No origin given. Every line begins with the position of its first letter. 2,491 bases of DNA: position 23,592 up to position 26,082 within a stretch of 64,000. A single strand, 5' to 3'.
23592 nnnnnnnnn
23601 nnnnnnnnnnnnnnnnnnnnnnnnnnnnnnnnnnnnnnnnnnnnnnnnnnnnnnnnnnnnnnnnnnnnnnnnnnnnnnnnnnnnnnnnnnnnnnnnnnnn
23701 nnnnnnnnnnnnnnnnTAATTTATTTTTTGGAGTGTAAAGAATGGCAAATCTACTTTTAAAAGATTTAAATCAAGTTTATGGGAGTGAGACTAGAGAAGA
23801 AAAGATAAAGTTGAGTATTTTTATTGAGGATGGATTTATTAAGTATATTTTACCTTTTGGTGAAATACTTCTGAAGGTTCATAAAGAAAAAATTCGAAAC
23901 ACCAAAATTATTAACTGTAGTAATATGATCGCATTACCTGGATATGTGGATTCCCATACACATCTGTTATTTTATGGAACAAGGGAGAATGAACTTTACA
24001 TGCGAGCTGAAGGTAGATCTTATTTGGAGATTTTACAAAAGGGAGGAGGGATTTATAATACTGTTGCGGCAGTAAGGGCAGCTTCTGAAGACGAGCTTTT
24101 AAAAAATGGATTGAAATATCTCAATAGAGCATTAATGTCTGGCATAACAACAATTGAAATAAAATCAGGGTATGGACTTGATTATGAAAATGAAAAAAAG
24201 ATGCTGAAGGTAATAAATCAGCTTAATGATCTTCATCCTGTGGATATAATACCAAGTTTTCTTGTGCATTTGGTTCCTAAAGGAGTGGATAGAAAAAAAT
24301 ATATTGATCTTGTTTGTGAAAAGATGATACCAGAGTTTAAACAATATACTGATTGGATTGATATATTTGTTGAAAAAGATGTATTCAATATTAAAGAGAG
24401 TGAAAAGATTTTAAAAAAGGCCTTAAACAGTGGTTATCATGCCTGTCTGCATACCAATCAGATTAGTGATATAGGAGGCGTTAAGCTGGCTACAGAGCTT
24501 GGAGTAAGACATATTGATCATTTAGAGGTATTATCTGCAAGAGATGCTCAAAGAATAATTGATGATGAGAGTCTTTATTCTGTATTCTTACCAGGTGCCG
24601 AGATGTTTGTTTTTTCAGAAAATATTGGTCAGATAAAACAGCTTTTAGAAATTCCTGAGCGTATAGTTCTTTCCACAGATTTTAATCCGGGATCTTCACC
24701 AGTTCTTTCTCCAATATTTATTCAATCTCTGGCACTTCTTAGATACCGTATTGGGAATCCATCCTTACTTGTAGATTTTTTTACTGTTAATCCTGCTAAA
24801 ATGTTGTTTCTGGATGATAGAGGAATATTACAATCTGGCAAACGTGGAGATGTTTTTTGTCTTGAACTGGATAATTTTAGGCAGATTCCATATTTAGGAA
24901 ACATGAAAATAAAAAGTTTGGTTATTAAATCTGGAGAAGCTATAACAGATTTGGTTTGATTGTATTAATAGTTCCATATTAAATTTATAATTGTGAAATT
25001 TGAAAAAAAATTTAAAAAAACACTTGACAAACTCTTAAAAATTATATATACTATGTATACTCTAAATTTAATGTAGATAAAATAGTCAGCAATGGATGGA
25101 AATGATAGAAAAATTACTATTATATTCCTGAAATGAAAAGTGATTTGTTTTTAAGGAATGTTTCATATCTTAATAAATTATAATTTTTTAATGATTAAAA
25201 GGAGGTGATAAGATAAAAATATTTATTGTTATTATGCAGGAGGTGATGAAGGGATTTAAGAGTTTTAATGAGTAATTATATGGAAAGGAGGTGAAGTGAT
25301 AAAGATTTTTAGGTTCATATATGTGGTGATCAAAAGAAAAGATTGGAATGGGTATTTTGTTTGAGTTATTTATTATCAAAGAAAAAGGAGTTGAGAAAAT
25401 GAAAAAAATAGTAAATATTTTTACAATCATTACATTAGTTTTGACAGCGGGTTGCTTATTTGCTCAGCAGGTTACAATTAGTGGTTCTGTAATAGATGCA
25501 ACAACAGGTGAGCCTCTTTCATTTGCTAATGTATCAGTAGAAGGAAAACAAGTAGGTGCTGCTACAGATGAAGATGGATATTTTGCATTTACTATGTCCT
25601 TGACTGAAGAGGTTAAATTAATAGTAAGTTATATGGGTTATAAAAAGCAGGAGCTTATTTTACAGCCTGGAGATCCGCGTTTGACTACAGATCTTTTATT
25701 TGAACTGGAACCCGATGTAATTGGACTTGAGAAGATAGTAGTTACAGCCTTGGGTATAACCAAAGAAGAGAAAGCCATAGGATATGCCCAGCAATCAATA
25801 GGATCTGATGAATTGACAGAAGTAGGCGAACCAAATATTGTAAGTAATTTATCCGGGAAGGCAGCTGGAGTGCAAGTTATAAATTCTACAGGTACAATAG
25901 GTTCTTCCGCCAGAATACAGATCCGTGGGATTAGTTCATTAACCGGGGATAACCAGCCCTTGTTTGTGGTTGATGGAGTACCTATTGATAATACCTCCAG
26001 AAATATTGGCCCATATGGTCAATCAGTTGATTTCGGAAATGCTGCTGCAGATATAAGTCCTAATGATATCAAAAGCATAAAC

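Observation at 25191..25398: SusC leader carries three to four tandem near-perfect complements of the 16S rRNA 3' tail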

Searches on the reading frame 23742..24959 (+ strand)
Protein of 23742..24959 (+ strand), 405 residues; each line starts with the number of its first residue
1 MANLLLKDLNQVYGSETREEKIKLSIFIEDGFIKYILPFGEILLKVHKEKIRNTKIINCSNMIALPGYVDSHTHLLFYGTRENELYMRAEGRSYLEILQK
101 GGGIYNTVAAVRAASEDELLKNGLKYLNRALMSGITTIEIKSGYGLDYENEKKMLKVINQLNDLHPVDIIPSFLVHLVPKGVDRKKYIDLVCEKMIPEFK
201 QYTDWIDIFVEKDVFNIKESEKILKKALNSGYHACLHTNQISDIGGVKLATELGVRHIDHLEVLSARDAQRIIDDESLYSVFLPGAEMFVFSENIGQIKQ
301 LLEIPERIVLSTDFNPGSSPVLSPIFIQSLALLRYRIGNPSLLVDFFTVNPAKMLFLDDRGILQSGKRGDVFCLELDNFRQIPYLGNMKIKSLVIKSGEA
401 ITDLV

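Call 7: search_protein_families(library=pfam, proteins=[window:23742-24959:+])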
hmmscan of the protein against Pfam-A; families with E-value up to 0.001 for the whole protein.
window:23742-24959:+ (405 aa): 2 families
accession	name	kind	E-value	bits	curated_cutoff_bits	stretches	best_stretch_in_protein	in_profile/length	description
PF07969.17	Amidohydro_3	-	5.9e-09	36.4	29.7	0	221-379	265-449/472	Amidohydrolase family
PF01979.26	Amidohydro_1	-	4.9e-06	26.4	25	1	63-393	1-338/345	Amidohydrolase family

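Call 13: find_encoding_contigs(protein=window:23742-24959:+, flank=10000, max_places=10)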
Protein window:23742-24959:+ (405 aa): 4 contigs read that carry it; 4 places shown.
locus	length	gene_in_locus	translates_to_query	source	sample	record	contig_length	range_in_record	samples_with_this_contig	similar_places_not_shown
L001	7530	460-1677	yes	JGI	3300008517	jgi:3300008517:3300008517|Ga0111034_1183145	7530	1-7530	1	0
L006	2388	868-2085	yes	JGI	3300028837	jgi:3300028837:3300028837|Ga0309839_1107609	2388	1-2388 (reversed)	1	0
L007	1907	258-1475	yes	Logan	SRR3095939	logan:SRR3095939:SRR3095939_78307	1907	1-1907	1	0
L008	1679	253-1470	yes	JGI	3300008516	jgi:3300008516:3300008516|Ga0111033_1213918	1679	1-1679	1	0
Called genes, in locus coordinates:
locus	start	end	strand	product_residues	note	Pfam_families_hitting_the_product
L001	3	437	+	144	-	?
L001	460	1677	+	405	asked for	PF01979:Amidohydro_1 (faint), PF07969:Amidohydro_3 (faint)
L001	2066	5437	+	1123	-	PF13620:CarboxypepD_reg, PF13715:CarbopepD_reg_2, PF07715:Plug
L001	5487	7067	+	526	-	PF12771:SusD-like_2, PF12741:SusD-like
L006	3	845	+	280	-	?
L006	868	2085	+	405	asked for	PF01979:Amidohydro_1 (faint), PF07969:Amidohydro_3 (faint)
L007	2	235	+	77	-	?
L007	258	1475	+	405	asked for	PF01979:Amidohydro_1 (faint), PF07969:Amidohydro_3 (faint)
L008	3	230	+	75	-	?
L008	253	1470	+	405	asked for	PF01979:Amidohydro_1 (faint), PF07969:Amidohydro_3 (faint)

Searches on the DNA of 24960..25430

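Call 39: search_rna_families(source=window, start=24960, end=25430, threshold=evalue, max_evalue=10)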
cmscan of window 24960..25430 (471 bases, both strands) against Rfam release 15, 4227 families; matches with E-value up to 10: 3.
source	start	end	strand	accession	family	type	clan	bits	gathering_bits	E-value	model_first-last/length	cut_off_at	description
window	25097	25165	+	RF00086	SNORD27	Gene; snRNA; snoRNA; CD-box;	-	18.6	52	2.1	1-71/71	no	Small nucleolar RNA SNORD27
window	25098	25164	+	RF00607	SNORD98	Gene; snRNA; snoRNA; CD-box;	-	14.2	50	8.3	1-65/65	no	Small nucleolar RNA SNORD98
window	24996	25030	-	RF03027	RT-6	Gene; sRNA;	-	12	46.7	7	35-70/75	no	RT-6 RNA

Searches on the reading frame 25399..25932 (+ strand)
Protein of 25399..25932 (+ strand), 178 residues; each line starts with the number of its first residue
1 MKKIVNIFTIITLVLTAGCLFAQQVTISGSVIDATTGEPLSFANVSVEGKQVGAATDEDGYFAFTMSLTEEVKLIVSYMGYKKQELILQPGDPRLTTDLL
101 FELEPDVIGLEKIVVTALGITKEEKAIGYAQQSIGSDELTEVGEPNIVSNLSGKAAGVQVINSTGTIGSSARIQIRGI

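Call 29: find_related_loci(query=A2, collection=metagenome_contigs, flank=2500)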
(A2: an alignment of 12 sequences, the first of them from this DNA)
Query A2 (178 aa) in metagenome_contigs; peptide patterns used: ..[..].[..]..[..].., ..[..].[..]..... (x = any residue, [..] = any of these).
600 stretches matched a pattern (row limit reached: there are more); 171 encode a relative of the query (tblastn E <= 1e-3); the best 80 are kept; 80 distinct loci.
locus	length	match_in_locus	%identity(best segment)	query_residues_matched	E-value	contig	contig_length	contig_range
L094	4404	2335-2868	80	1-178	7e-90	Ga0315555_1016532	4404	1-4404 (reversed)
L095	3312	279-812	80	1-178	7e-90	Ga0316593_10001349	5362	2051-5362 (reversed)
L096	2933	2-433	79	33-178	2e-72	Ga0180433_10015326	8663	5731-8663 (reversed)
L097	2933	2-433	79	33-178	6e-72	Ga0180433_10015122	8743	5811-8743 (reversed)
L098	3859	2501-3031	65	1-178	1e-71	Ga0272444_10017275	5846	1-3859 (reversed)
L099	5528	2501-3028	66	1-178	2e-70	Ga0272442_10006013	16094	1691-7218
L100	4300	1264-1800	44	3-177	5e-38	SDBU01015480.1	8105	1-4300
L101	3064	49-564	43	8-177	1e-36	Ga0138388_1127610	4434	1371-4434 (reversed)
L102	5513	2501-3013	41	1-177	5e-34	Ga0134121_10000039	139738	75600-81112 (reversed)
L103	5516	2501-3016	39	8-177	2e-33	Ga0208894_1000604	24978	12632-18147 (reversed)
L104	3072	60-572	40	1-177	5e-33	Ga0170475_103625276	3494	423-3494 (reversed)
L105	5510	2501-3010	39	1-177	2e-32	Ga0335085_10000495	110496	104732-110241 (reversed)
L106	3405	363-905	39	1-177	2e-32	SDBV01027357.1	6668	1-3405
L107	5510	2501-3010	40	1-177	2e-32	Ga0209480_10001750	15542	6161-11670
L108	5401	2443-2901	42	19-177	7e-31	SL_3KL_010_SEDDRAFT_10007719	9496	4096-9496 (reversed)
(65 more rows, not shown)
